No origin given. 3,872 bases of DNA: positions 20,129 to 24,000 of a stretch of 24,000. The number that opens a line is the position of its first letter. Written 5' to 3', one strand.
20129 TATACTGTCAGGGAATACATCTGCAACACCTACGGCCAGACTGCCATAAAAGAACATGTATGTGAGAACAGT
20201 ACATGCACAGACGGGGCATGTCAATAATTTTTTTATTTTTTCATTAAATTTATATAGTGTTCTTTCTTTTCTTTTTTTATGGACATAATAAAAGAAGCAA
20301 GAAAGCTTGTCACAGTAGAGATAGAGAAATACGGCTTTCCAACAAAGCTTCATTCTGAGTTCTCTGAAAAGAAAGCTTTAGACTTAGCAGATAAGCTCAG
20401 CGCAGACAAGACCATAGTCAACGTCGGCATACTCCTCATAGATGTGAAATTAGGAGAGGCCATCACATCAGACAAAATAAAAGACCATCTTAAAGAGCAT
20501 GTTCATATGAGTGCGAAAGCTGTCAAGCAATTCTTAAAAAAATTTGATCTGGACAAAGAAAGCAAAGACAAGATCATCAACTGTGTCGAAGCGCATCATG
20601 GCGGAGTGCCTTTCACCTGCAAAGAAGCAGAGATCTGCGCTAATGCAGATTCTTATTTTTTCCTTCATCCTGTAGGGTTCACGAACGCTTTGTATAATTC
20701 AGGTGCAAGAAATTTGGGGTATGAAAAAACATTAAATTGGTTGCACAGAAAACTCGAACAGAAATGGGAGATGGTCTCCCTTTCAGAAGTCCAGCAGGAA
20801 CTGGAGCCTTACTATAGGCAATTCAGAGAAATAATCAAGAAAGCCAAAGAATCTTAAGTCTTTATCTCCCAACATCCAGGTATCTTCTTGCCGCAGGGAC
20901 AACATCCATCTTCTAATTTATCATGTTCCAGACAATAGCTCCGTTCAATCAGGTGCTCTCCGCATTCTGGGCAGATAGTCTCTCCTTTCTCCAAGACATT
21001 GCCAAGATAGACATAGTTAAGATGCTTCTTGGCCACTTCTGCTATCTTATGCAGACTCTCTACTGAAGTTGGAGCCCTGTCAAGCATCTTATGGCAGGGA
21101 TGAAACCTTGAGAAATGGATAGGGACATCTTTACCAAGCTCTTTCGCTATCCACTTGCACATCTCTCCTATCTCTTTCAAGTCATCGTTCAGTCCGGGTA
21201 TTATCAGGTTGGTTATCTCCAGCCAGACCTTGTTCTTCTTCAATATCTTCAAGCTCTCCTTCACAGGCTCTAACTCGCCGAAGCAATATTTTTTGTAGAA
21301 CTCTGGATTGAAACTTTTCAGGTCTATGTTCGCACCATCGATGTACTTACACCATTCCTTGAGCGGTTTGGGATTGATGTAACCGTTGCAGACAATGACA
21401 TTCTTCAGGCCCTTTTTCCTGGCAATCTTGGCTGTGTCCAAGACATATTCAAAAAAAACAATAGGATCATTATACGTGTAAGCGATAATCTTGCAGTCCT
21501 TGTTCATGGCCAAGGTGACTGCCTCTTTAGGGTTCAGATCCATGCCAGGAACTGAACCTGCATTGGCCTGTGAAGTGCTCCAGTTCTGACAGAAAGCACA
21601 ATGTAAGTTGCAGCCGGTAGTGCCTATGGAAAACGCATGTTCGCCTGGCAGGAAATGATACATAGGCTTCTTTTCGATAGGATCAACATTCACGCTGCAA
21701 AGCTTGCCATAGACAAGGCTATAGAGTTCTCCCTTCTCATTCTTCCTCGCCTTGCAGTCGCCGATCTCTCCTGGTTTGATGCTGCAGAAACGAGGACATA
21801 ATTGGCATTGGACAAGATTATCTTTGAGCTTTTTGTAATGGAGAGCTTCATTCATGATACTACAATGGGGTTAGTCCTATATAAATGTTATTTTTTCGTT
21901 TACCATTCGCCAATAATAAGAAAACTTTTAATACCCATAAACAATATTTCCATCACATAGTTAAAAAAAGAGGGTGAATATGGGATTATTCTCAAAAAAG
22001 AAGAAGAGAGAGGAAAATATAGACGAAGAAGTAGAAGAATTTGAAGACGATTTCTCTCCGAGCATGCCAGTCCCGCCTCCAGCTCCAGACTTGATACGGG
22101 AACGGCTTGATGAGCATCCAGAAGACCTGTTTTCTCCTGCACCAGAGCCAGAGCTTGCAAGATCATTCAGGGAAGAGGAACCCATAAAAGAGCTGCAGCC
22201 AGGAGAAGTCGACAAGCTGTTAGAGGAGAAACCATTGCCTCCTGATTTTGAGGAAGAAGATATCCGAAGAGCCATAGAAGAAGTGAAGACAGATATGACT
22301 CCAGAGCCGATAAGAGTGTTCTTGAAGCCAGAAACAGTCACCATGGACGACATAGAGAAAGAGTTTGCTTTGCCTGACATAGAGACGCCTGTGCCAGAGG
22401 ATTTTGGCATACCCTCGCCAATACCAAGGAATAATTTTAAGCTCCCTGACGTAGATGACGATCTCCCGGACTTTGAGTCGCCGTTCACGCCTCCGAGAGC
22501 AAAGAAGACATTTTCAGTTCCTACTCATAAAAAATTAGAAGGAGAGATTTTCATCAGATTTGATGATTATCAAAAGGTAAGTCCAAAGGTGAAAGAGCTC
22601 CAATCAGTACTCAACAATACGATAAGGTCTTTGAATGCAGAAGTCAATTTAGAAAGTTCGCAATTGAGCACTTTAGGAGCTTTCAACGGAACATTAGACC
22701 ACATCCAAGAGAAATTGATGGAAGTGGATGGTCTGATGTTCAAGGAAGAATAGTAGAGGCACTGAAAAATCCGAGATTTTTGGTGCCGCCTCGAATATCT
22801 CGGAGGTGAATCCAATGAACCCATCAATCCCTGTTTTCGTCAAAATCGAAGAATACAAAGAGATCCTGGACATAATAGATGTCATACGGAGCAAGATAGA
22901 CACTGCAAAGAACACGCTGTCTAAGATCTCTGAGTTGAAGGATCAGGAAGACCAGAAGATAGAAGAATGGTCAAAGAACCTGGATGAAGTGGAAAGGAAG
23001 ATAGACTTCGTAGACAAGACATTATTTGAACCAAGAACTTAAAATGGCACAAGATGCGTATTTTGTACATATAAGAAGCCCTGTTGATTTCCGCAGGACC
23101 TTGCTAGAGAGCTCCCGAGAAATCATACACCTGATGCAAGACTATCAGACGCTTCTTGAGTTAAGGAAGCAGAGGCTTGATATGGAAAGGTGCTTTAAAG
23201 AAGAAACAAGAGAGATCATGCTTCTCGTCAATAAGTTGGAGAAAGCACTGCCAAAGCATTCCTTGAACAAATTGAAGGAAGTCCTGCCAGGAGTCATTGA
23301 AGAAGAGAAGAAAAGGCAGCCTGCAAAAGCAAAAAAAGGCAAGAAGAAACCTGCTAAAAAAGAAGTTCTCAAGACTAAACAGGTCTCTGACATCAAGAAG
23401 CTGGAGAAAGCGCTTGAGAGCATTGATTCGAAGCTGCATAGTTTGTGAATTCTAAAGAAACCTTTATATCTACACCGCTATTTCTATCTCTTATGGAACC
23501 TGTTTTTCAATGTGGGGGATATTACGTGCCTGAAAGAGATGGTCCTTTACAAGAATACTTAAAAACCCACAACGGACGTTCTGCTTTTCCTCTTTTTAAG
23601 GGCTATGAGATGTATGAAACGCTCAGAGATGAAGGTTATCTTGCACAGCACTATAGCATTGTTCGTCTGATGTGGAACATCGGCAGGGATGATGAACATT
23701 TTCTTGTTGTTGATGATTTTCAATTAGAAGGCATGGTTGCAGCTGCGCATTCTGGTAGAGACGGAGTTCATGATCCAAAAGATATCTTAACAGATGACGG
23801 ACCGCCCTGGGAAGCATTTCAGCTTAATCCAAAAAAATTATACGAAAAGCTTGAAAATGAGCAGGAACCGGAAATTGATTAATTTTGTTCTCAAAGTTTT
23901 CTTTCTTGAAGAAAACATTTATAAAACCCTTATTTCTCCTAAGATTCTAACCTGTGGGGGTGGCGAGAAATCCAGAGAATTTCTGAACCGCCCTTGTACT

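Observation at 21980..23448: Operon of three paralogous ~65-residue helical modules; candidate scaffold or membrane-associated system of unknown family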

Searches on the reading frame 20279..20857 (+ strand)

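Call 7: search_protein_families(library=pfam, proteins=[window:20279-20857:+], max_evalue=0.001)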
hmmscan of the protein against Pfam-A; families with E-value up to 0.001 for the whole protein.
window:20279-20857:+ (192 aa): 1 family
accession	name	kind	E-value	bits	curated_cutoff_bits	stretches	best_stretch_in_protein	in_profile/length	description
PF01966.28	HD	-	0.00029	21.6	22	1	25-126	4-113/116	HD domain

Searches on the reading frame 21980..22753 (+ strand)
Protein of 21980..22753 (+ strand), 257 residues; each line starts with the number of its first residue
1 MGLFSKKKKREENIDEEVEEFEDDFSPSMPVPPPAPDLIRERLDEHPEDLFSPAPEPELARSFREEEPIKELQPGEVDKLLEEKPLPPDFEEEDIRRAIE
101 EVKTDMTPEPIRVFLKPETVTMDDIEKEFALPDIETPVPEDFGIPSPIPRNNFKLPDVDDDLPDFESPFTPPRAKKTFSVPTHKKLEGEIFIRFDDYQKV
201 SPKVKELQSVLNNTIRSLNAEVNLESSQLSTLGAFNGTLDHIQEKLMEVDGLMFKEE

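Call 5: search_protein_families(library=pfam, proteins=[window:21980-22753:+], max_evalue=1)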
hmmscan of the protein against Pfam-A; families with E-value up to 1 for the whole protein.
window:21980-22753:+ (257 aa): 1 family
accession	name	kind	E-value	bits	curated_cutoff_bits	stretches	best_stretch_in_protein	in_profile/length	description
PF05531.17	NPV_P10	-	0.14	13.1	29.8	0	195-246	11-65/75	Nucleopolyhedrovirus P10 protein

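Call 6: search_protein_families(library=ncbifam, proteins=[window:21980-22753:+], max_evalue=1)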
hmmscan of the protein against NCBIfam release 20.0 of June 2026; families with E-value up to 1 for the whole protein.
window:21980-22753:+ (257 aa): 2 families
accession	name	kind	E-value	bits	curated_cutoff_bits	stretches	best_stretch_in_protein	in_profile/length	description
NF002244.0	PRK01156.1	equivalog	0.04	12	847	1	174-249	211-285/895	DNA double-strand break repair ATPase Rad50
NF047410.1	CotG_ExsB_Nterm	domain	0.32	11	28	1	92-104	3-15/26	CotG/ExsB N-terminal domain-containing protein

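Call 19: find_homologous_proteins(query=window:21980-22753:+, max_evalue=0.01)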
Query window:21980-22753:+ (257 aa): 2 proteins with E <= 0.01 among 869 candidates.
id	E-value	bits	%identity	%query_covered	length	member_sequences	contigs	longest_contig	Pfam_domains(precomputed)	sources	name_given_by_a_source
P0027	4.9e-159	546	100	100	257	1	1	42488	-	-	-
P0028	2.8e-62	229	51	100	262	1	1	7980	-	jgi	-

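Call 76: search_protein_families(library=pfam, alignment_id=A4, max_evalue=1)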
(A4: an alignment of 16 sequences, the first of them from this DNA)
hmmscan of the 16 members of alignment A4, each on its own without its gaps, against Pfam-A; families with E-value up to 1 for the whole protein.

A. member 1, seq(257 aa): 1 family
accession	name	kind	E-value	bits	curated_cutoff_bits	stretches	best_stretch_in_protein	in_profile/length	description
PF05531.17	NPV_P10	-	0.14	13.1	29.8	0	195-246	11-65/75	Nucleopolyhedrovirus P10 protein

B. families by the number of members that match (of 16 scanned): 12 families
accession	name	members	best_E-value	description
PF18052.6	Rx_N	2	0.029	Rx N-terminal domain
PF21329.2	CYP38_PsbQ-like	1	0.014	Peptidyl-prolyl cis-trans isomerase CYP38-like, PsbQ-like domain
PF07426.16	Dynactin_p22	1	0.018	Dynactin subunit p22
PF03750.18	Csm2_III-A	1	0.02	Csm2 Type III-A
PF04124.18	Dor1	1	0.031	Dor1-like family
PF03153.18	TFIIA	1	0.069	Transcription factor IIA, alpha/beta subunit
PF04778.17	LMP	1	0.075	LMP repeated region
PF18367.6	Rv2175c_C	1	0.1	Rv2175c C-terminal domain of unknown function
PF08609.16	Fes1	1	0.13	Nucleotide exchange factor Fes1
PF06014.16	YqgQ-like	1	0.13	YqgQ-like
PF05531.17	NPV_P10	1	0.14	Nucleopolyhedrovirus P10 protein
PF10303.14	DUF2408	1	0.74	Protein of unknown function (DUF2408)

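Call 77: search_protein_families(library=phrogs, proteins=[window:21980-22753:+], max_evalue=0.1)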
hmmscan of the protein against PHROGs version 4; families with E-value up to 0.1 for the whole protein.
window:21980-22753:+ (257 aa): 0 families

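Call 78: search_protein_families(library=padloc, proteins=[window:21980-22753:+], max_evalue=0.1)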
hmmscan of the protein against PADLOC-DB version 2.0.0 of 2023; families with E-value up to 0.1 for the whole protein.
window:21980-22753:+ (257 aa): 0 families

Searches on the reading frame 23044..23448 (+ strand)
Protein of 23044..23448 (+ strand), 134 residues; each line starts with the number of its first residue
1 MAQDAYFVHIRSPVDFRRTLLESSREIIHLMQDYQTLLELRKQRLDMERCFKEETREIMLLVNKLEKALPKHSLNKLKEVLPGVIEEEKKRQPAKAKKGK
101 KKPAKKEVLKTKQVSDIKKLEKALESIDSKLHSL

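Call 5: search_protein_families(library=pfam, proteins=[window:23044-23448:+], max_evalue=1)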
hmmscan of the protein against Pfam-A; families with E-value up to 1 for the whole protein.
window:23044-23448:+ (134 aa): 0 families

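Call 6: search_protein_families(library=ncbifam, proteins=[window:23044-23448:+], max_evalue=1)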
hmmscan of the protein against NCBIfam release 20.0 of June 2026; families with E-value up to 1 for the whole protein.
window:23044-23448:+ (134 aa): 1 family
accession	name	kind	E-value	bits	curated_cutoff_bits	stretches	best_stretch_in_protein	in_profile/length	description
NF052612.1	sll0565_fam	equivalog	0.17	12.3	50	1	71-133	11-73/106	sll0565 family protein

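Call 20: find_homologous_proteins(query=window:23044-23448:+, max_evalue=0.01)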
Query window:23044-23448:+ (134 aa): 6 proteins with E <= 0.01 among 236 candidates.
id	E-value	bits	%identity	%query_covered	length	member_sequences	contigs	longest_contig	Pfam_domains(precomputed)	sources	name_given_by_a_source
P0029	2.5e-75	268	100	100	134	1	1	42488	-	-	-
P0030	4.4e-50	187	69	100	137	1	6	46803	-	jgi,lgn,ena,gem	jgi:hypothetical protein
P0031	6.1e-48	180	67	100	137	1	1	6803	-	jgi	-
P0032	1.5e-46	175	65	100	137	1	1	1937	-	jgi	-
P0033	6.3e-43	164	60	100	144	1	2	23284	-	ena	-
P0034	2.4e-42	162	60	100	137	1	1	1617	-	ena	-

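Call 58: predict_structure(alignment_id=A2)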
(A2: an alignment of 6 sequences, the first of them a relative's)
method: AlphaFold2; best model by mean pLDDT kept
length: 134 residues; sequences in the alignment: 6
mean_pLDDT: 71.5   pTM: 0.37
mean pLDDT of the five models: 71.5, 68.7, 68.2, 67.7, 66.4
residues with pLDDT >= 90: 32; 70-90: 50; 50-70: 27; < 50: 25
segments of 3 or more residues with pLDDT < 50: 1-4, 91-110
pLDDT, mean of each block of 10 residues (from residue 1): 49 80 92 96 96 88 80 74 57 37 45 65 75 58
secondary structure, 60 per line:
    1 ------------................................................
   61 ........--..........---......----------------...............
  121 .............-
elements in order: H13-68 H71-80 H84-89 H106-133

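Call 61: search_protein_families(library=pfam, alignment_id=A3, max_evalue=1)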
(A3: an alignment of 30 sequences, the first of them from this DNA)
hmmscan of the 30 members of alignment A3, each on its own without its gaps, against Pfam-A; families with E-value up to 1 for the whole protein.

A. member 1, seq(134 aa): 0 families

B. families by the number of members that match (of 30 scanned): 129 families (the first 25 are shown)
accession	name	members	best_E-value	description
PF10234.14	Cluap1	5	0.00066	Clusterin-associated protein-1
PF13863.11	DUF4200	5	0.0058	Domain of unknown function (DUF4200)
PF18052.6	Rx_N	3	0.0039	Rx N-terminal domain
PF09177.16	STX6_10_61_N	3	0.038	Syntaxin 6/10/61, N-terminal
PF10241.14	KxDL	3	0.1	Uncharacterized conserved protein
PF20570.3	DUF6779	3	0.16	Domain of unknown function (DUF6779)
PF03961.19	FapA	3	0.16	Flagellar Assembly Protein A beta solenoid domain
PF04513.17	Baculo_PEP_C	2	0.011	Baculovirus polyhedron envelope protein, PEP, C terminus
PF10157.14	BORCS6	2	0.012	BLOC-1-related complex sub-unit 6 C-terminal helix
PF01997.21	Translin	2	0.015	Translin family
PF23174.1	bHLH_ILI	2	0.03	ILI bHLH domain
PF02403.27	Seryl_tRNA_N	2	0.044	Seryl-tRNA synthetase N-terminal domain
PF07889.17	DUF1664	2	0.05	Protein of unknown function (DUF1664)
PF13339.11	AATF-Che1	2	0.078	Apoptosis antagonizing transcription factor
PF08702.15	Fib_alpha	2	0.095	Fibrinogen alpha/beta chain family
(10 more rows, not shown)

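Call 62: search_solved_structures(query=A3, max_evalue=10)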
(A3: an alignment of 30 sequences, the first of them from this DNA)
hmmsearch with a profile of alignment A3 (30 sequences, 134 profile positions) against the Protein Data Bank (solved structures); distinct sequences matched with E-value up to 10: 19.
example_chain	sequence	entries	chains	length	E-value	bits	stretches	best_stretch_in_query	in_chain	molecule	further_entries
1wpa_A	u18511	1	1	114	0.047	17.1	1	49-128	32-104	Occludin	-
3g7c_A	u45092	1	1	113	0.049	17.1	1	49-128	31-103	Occludin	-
1xaw_A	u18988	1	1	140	0.053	17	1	49-128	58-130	Occludin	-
9i5e_A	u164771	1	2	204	0.062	16.7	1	72-133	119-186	Isoform 2B of GTPase KRas,APH2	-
7bqc_A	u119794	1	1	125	0.17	15.3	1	59-121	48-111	NF4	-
7jh6_A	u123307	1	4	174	0.33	14.4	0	28-133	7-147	Two-domain di-Zn(II) and porphyrin-binding protein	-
7m3p_A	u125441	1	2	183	0.33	14.4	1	13-72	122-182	Xrcc4-Spc110p(164-207)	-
1g6u_A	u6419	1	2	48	0.45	13.9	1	108-133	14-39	DOMAIN SWAPPED DIMER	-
4xa1_A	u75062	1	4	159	0.53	13.7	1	34-92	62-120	Gp7-MYH7(1173-1238)-EB1 chimera protein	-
1a8l_A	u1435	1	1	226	0.85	13.1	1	43-78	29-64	PROTEIN DISULFIDE OXIDOREDUCTASE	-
2wpq_A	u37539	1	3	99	1.2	12.6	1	53-133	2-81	TRIMERIC AUTOTRANSPORTER ADHESIN FRAGMENT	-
7jrq_A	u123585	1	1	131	2.3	11.7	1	38-129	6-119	MPP1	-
2pms_C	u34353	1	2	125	4.8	10.6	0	43-107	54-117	PNEUMOCOCCAL SURFACE PROTEIN A (PSPA)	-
8bcs_A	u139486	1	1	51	5.2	10.5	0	99-133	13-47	CC-HP1.0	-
7upq_A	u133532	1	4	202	5.5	10.4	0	61-94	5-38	DHT03 protein A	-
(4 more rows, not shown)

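Call 77: search_protein_families(library=phrogs, proteins=[window:23044-23448:+], max_evalue=0.1)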
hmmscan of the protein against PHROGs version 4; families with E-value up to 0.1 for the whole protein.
window:23044-23448:+ (134 aa): 0 families

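Call 78: search_protein_families(library=padloc, proteins=[window:23044-23448:+], max_evalue=0.1)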
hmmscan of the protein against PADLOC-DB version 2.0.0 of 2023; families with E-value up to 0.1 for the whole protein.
window:23044-23448:+ (134 aa): 0 families

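Call 89: fold_search(model_id=the predicted structure, library=pdb)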
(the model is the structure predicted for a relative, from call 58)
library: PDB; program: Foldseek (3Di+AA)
matches with E <= 10: 6; with E <= 0.001: 0
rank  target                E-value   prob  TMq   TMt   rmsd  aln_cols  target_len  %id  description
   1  7f3u_A                2.5e+00  0.12  0.22  0.10  10.0        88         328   24  Cryo-EM structure of human TMEM120A in the CoASH-free state (released 2021-06-30)
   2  7uv8_U                3.9e+00  0.08  0.27  0.23  13.2       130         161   16  Rad6-Bre1 Complex (released 2023-01-11)
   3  2psm_A                7.4e+00  0.06  0.19  0.22   9.4        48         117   12  Crystal structure of Interleukin 15 in complex with Interleukin 15 receptor alpha (released 2007-11-06)
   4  9edr_C                7.4e+00  0.03  0.16  0.10  19.0        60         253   18  Tubulin Cofactors D,E,G,C and Tubulin complex -- TBCC N Terminus Bound to Tubulin (released 2026-02-04)
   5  6n5z_B                9.8e+00  0.06  0.18  0.16   3.4        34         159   24  Crystal structure of the SNX5 PX domain in complex with the Sema4C (released 2019-09-18)
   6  2rd0_B                9.8e+00  0.05  0.34  0.33  13.0       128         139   20  Structure of a human p110alpha/p85alpha complex (released 2007-12-25)

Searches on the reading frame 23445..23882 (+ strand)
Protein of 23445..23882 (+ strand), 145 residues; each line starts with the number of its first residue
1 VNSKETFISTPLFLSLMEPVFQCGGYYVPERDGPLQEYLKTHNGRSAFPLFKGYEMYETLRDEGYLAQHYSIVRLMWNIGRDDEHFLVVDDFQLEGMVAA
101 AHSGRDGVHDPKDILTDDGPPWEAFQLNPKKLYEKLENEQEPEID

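Call 5: search_protein_families(library=pfam, proteins=[window:23445-23882:+], max_evalue=1)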
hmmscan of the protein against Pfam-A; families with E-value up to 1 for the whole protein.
window:23445-23882:+ (145 aa): 1 family
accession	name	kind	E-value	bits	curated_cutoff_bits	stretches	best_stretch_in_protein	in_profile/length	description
PF23855.1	DUF7218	-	0.27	11.9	27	1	52-65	7-20/47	Family of unknown function (DUF7218)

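Call 6: search_protein_families(library=ncbifam, proteins=[window:23445-23882:+], max_evalue=1)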
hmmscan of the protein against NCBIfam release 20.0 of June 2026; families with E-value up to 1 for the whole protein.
window:23445-23882:+ (145 aa): 0 families
